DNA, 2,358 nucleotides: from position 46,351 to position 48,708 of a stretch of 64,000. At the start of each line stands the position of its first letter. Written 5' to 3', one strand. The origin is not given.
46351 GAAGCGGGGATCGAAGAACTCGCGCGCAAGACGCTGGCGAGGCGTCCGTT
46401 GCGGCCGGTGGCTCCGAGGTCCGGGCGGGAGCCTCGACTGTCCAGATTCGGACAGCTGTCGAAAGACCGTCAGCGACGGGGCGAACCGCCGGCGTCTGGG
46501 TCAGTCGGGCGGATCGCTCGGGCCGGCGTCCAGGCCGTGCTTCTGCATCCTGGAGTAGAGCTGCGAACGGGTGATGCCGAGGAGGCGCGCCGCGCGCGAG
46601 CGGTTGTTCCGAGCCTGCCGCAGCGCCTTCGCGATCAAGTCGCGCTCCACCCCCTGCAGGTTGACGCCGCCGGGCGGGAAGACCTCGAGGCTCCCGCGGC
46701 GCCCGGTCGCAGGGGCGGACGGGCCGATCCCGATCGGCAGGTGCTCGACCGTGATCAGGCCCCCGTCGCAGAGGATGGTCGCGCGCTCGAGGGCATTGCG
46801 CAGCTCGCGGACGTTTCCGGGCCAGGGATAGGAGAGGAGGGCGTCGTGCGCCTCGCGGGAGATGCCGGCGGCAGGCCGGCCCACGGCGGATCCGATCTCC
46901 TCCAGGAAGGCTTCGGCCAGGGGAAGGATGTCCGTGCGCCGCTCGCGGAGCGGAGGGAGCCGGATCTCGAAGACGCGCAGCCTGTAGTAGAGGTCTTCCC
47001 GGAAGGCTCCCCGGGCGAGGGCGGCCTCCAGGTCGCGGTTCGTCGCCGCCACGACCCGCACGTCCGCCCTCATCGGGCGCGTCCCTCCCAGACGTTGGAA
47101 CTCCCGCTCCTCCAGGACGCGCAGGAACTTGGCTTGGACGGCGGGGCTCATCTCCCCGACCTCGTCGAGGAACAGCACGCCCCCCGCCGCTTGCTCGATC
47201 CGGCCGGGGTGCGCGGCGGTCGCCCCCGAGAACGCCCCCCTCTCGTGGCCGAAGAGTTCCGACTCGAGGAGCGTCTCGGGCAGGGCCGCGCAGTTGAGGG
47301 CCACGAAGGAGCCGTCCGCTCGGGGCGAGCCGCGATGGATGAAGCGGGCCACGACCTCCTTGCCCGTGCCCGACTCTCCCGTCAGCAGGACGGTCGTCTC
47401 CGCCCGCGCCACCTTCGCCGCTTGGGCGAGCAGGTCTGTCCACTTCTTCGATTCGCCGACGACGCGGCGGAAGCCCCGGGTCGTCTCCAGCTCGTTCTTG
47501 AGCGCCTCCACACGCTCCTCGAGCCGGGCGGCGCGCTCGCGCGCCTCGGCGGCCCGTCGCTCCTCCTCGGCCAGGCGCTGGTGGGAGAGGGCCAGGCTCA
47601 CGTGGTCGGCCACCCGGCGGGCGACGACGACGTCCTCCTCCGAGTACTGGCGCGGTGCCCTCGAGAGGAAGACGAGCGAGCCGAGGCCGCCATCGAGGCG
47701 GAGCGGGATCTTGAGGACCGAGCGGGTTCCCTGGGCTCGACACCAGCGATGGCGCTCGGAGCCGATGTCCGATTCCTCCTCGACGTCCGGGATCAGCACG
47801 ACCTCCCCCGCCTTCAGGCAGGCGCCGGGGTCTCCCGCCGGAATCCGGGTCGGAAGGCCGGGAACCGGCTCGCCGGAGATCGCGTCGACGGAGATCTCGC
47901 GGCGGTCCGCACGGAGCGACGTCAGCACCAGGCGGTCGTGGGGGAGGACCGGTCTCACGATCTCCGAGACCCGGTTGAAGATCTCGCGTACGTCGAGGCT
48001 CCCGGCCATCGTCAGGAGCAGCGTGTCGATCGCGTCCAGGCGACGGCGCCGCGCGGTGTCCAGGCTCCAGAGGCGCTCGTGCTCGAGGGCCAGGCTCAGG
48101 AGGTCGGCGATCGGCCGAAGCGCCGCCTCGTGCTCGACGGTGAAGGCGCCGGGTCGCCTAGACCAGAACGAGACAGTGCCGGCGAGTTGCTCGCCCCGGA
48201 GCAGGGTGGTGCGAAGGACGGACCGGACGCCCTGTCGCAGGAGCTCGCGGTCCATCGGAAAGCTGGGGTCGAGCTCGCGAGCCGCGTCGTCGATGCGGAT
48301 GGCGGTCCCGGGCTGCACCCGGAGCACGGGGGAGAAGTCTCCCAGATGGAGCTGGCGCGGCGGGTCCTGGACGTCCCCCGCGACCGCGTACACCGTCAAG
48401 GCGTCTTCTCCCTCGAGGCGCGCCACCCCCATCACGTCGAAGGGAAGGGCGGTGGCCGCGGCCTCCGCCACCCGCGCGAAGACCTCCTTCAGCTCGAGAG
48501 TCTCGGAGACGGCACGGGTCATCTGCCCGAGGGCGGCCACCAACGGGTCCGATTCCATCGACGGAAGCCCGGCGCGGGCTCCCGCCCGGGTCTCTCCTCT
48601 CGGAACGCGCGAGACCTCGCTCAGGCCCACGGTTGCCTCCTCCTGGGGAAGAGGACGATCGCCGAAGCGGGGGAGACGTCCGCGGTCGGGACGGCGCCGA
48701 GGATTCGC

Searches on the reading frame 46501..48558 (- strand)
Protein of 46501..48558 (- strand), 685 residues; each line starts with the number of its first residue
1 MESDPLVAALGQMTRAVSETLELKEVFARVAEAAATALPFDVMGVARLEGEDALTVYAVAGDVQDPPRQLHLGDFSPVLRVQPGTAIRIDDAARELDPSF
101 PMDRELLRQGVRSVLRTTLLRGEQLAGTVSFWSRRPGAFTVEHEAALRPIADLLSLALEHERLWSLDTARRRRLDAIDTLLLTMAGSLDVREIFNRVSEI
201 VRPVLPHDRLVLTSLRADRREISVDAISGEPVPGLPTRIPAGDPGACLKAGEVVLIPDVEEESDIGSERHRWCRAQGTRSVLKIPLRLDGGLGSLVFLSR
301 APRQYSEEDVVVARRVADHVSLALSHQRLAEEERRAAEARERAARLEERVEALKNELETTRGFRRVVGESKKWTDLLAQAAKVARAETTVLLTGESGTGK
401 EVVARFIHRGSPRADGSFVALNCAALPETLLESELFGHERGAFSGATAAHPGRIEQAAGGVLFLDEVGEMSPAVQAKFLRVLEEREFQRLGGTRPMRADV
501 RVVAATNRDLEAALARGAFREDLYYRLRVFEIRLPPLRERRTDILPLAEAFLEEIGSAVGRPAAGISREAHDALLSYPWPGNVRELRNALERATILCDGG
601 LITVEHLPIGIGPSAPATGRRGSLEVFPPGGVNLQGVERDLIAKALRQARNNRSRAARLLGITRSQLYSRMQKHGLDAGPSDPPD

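Call 9: search_protein_families(library=pfam, proteins=[window:46501-48558:-], max_evalue=0.01)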
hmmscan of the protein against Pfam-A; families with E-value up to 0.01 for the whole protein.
window:46501-48558:- (685 aa): 15 families
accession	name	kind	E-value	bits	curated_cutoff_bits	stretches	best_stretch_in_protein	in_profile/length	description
PF00158.32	Sigma54_activat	-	1.9e-69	233.1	20.2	1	367-532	2-167/168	Sigma-54 interaction domain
PF25601.1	AAA_lid_14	-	5.1e-25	87.5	27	1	538-616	1-79/87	AAA+ ATPase lid domain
PF14532.12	Sigma54_activ_2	-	1.7e-21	77.3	25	1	367-537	1-138/138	Sigma-54 interaction domain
PF01590.32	GAF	-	6.2e-20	72.5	22.4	2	189-324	1-133/133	GAF domain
PF13185.12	GAF_2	-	2e-16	60.9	28.6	2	188-324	2-135/136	GAF domain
PF02954.25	HTH_8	-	2.8e-14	53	22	1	637-674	5-42/42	Bacterial regulatory protein, Fis family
PF13492.12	GAF_3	-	2e-10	41.6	27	1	191-326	3-129/129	GAF domain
PF07728.20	AAA_5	-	5.1e-10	39.9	22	1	390-508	2-123/139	AAA domain (dynein-related subfamily)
PF01078.27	Mg_chelatase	-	4e-07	30.1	20.3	1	445-507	93-157/207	Magnesium chelatase, subunit ChlI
PF00004.35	AAA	-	2.4e-06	28.5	21.2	1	390-524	1-128/131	ATPase family associated with various cellular activities (AAA)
PF13191.12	AAA_16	-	0.00036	21.5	32.6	1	367-484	3-122/167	AAA ATPase domain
PF07724.20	AAA_2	-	0.00038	21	27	1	387-492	3-109/166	AAA domain (Cdc48 subfamily)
PF20030.5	bpMoxR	-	0.0018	17.8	27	1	460-508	99-146/205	MoxR domain in the MoxR-vWA-beta-propeller ternary systems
PF07726.17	AAA_3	-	0.0027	18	27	0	390-507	2-111/131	ATPase family associated with various cellular activities (AAA)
PF00493.29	MCM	-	0.0053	16.3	23.3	1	382-507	52-172/224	MCM P-loop domain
